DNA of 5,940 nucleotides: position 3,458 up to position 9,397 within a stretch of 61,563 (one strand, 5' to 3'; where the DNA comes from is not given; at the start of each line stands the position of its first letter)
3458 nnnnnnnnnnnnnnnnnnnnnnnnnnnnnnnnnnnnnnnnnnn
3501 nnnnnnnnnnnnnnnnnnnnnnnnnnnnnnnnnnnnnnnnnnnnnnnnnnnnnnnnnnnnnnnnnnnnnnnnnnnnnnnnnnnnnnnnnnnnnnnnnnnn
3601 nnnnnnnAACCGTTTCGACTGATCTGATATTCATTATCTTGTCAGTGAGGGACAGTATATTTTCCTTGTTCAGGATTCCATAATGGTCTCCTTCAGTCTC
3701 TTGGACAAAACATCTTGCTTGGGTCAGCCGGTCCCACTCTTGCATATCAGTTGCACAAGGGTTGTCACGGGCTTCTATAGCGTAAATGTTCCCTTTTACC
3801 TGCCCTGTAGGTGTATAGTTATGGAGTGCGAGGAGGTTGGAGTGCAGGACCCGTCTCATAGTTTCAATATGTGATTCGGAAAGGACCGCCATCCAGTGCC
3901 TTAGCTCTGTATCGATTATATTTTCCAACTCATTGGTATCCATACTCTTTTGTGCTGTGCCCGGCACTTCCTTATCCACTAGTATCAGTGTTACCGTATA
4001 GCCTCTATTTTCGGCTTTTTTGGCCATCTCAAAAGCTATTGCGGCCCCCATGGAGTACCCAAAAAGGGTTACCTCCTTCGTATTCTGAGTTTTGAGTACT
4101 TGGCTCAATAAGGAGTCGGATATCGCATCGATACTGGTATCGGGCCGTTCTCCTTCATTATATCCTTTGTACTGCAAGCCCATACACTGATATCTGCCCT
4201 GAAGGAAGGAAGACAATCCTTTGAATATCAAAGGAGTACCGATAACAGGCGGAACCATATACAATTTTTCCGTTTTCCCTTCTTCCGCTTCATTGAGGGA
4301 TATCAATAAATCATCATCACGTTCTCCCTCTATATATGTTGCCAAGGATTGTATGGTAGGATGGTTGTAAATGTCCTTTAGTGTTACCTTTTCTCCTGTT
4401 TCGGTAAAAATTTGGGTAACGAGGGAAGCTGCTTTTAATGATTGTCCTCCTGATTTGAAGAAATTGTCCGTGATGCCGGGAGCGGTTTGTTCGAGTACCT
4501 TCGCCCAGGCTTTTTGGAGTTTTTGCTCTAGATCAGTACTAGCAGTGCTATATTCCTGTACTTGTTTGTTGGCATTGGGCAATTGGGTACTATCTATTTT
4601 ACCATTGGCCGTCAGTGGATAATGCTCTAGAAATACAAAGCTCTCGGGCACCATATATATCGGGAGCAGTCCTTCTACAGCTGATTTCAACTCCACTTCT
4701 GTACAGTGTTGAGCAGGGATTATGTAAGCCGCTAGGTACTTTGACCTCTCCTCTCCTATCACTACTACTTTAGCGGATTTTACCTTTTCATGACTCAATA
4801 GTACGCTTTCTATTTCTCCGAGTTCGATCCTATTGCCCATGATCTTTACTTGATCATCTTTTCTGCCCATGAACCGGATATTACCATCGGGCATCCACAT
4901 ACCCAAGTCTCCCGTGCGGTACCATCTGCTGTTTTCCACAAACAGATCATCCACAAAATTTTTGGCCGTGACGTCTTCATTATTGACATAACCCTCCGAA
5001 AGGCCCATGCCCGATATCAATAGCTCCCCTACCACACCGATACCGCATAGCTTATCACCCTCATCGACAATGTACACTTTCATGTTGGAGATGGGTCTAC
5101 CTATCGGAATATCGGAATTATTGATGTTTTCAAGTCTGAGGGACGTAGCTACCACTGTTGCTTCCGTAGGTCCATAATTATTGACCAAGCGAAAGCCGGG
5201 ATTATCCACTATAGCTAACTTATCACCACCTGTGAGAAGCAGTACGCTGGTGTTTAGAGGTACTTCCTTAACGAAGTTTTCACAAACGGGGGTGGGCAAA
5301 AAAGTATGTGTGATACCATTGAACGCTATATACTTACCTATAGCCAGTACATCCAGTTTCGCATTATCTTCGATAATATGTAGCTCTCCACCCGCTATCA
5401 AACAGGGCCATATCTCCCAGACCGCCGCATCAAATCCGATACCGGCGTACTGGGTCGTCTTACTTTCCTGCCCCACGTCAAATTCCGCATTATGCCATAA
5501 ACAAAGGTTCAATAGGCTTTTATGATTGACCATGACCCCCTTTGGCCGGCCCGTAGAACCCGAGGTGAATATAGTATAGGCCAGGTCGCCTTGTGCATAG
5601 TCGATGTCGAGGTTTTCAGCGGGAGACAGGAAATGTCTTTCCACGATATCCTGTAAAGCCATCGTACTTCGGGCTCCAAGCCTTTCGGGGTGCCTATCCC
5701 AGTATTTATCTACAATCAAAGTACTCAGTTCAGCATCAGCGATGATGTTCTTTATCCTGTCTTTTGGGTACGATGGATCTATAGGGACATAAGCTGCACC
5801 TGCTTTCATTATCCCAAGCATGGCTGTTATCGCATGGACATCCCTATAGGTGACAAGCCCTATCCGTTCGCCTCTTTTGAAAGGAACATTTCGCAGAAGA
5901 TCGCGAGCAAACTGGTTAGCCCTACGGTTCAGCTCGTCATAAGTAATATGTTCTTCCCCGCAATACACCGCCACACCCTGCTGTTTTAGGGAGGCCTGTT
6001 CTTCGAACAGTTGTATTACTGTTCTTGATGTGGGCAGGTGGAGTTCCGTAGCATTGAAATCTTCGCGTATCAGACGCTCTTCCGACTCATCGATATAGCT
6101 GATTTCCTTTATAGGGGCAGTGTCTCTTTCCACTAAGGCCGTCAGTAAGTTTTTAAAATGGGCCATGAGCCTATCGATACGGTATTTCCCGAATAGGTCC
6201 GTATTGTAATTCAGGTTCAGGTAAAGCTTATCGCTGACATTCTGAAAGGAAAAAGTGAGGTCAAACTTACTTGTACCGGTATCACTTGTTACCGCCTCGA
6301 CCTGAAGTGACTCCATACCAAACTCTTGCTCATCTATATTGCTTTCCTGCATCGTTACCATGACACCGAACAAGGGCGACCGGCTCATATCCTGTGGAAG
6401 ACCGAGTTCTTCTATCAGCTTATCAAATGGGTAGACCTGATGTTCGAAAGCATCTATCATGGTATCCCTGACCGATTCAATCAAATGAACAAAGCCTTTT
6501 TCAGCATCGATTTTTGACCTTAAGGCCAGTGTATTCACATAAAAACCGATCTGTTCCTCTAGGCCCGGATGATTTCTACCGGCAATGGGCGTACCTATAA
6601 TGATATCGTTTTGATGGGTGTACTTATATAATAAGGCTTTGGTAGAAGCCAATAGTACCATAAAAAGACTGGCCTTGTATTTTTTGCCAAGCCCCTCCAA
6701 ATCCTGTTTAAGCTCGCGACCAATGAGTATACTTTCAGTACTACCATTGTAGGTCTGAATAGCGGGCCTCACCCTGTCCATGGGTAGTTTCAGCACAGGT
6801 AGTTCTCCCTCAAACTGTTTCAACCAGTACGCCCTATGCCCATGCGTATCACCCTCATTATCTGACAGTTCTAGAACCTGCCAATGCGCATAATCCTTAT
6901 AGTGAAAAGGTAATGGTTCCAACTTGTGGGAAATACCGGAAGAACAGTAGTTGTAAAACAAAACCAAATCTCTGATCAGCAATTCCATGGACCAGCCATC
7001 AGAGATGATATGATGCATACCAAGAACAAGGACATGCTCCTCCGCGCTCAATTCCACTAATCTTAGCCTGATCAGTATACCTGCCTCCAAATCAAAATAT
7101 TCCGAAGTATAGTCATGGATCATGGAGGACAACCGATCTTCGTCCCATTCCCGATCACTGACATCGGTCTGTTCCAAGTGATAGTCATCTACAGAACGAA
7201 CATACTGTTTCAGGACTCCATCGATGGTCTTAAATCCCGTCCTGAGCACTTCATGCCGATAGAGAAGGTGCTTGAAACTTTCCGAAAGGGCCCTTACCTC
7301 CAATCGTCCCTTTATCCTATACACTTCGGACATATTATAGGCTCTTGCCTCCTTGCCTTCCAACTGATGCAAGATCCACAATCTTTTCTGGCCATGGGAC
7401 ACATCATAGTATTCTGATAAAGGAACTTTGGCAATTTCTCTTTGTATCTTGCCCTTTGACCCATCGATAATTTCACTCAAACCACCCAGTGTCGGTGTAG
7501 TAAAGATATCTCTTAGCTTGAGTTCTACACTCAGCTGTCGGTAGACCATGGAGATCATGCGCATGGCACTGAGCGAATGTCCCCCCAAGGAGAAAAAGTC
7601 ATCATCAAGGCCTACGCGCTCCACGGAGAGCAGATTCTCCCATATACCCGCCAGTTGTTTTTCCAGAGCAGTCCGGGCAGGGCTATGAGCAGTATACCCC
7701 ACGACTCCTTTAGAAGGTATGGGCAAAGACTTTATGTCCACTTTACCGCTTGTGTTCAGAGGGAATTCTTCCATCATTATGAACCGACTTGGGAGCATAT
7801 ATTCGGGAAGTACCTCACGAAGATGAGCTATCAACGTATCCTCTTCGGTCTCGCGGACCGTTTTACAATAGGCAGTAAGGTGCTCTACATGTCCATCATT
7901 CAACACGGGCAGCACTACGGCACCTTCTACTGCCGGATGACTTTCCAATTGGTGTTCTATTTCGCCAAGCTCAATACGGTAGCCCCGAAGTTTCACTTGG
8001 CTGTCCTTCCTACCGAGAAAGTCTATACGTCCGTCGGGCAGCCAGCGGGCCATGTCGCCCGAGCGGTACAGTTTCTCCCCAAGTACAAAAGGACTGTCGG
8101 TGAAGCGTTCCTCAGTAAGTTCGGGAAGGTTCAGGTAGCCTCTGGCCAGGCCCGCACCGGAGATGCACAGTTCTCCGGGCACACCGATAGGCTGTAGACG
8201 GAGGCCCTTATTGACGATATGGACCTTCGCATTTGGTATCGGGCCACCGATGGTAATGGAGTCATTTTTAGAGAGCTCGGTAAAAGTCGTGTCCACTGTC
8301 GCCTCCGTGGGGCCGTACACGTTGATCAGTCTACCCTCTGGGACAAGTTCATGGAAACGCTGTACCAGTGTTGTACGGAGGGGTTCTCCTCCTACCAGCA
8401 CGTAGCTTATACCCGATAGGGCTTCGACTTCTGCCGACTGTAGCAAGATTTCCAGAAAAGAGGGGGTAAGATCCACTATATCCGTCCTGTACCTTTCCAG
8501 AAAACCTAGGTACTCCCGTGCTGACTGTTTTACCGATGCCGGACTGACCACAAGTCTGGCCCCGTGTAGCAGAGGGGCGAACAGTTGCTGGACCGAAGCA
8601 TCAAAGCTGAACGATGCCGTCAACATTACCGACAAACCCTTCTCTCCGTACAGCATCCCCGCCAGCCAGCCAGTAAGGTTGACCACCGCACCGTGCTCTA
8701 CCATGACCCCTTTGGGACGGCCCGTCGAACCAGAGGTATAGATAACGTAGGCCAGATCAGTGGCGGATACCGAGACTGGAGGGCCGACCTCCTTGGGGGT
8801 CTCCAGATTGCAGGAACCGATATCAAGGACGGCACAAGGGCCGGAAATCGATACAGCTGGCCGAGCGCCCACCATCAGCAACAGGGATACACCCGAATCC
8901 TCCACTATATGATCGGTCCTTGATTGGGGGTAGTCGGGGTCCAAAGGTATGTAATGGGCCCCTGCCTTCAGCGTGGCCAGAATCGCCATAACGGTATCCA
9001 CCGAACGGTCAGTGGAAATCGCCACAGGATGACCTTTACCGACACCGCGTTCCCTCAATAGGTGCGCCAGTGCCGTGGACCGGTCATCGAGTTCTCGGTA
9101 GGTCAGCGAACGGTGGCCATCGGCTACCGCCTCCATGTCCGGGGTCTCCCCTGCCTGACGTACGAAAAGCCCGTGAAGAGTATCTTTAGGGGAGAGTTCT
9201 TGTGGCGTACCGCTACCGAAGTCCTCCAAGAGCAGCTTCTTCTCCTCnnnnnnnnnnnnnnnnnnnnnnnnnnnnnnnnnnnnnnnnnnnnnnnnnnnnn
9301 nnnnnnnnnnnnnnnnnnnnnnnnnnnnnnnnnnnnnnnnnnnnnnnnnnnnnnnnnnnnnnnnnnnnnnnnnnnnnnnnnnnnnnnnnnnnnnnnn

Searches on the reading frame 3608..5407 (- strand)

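Call 9: search_protein_families(library=pfam, proteins=[window:3608-5407:-], max_evalue=0.00001)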
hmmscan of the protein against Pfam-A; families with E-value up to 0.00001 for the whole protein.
window:3608-5407:- (600 aa): 4 families
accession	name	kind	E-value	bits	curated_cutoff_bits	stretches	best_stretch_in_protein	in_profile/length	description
PF00975.26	Thioesterase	-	1.1e-23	85.1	26.4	1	381-588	2-222/226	Thioesterase domain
PF00501.34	AMP-binding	-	3.4e-17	62.8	29.9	1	2-140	227-383/384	AMP-binding enzyme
PF13193.12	AMP-binding_C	-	1.5e-10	42.3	24.5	1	198-270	1-76/76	AMP-binding enzyme C-terminal domain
PF00550.31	PP-binding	-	2.5e-10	40.9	20.8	1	295-359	1-67/67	Phosphopantetheine attachment site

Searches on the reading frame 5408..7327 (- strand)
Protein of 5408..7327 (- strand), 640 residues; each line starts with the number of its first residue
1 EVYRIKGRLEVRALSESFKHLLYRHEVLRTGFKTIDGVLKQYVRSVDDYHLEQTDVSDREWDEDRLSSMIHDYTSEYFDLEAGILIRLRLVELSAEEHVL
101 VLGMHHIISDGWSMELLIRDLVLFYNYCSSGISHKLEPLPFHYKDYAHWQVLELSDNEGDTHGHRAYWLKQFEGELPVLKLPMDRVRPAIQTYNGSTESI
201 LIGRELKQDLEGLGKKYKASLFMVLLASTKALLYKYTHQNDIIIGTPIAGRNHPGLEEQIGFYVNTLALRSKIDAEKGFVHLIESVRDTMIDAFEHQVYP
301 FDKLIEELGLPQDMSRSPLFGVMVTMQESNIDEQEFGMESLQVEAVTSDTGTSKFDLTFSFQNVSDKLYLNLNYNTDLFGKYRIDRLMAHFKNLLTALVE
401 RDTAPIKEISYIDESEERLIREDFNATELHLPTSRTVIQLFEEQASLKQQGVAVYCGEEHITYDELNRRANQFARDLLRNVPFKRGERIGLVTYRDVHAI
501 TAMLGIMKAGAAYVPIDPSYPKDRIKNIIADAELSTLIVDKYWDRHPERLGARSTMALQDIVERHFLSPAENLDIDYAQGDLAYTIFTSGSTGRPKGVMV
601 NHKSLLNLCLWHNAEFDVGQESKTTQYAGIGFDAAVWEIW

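Call 9: search_protein_families(library=pfam, proteins=[window:5408-7327:-], max_evalue=0.00001)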
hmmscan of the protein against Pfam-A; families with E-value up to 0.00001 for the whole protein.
window:5408-7327:- (640 aa): 2 families
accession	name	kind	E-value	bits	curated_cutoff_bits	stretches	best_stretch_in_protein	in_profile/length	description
PF00668.25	Condensation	-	2.8e-105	353.1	30.6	1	3-419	33-454/456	Condensation domain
PF00501.34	AMP-binding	-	8.8e-40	137.1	29.9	1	441-640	1-225/384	AMP-binding enzyme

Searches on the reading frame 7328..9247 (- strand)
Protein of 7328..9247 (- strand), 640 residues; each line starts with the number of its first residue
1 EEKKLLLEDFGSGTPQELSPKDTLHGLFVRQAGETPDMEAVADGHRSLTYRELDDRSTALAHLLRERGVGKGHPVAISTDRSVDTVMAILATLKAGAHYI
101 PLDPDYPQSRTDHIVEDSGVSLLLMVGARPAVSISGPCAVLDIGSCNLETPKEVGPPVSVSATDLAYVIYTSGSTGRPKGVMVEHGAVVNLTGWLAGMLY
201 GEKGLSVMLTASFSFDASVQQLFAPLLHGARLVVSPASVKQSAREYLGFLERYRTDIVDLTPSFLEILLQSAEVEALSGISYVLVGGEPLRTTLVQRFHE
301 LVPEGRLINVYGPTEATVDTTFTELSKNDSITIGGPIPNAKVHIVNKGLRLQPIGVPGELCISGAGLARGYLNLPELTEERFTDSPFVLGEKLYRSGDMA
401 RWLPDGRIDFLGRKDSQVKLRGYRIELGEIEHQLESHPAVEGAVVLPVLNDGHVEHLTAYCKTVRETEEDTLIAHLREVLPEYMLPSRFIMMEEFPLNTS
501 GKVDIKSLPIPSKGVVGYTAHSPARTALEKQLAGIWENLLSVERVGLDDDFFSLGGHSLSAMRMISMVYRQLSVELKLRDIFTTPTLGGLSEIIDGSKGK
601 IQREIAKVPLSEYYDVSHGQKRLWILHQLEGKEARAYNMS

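Call 9: search_protein_families(library=pfam, proteins=[window:7328-9247:-], max_evalue=0.00001)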
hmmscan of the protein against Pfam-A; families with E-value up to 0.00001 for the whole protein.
window:7328-9247:- (640 aa): 3 families
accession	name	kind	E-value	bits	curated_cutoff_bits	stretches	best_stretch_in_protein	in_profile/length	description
PF00501.34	AMP-binding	-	2.4e-89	300.3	29.9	1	29-372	2-384/384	AMP-binding enzyme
PF00550.31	PP-binding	-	6.2e-14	52.4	20.8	1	531-593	2-66/67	Phosphopantetheine attachment site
PF13193.12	AMP-binding_C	-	1.2e-08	36.2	24.5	1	429-502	1-76/76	AMP-binding enzyme C-terminal domain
